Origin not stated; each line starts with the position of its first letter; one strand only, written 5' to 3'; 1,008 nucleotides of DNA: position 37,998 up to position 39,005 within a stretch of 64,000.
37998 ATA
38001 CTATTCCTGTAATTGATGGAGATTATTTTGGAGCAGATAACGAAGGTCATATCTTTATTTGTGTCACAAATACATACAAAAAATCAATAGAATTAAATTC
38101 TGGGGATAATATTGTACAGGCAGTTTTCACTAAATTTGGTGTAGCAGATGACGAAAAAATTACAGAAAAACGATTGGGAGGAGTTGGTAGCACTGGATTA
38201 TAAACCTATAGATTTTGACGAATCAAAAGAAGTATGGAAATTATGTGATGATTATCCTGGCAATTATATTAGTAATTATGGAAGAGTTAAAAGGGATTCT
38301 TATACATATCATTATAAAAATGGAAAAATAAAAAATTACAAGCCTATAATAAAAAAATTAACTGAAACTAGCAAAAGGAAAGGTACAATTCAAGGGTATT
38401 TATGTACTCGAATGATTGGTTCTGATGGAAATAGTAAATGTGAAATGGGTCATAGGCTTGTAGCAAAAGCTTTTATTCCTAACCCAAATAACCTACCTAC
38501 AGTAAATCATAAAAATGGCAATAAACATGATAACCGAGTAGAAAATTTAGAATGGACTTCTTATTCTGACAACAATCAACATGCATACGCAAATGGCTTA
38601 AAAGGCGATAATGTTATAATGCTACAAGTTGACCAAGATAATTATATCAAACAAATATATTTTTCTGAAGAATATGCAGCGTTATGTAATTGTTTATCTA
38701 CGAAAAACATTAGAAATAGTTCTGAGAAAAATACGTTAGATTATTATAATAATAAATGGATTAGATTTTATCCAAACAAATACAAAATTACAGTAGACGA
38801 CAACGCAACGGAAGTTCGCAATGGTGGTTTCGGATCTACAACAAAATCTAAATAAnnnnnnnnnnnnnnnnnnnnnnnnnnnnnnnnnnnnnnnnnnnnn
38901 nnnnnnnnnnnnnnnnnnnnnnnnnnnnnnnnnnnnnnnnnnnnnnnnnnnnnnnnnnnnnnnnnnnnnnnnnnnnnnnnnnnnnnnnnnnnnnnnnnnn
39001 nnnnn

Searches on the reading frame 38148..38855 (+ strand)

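Call 71: search_protein_families(library=pfam, proteins=[window:38148-38855:+], max_evalue=0.001)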
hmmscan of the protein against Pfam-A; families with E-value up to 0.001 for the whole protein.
window:38148-38855:+ (235 aa): 2 families
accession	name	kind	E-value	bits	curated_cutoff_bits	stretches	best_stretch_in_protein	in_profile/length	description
PF13392.12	HNH_3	-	5.2e-07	29.7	24.8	1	102-143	4-45/46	HNH endonuclease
PF07463.16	NUMOD4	-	0.00022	21.8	23.4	1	28-57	1-27/49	NUMOD4 motif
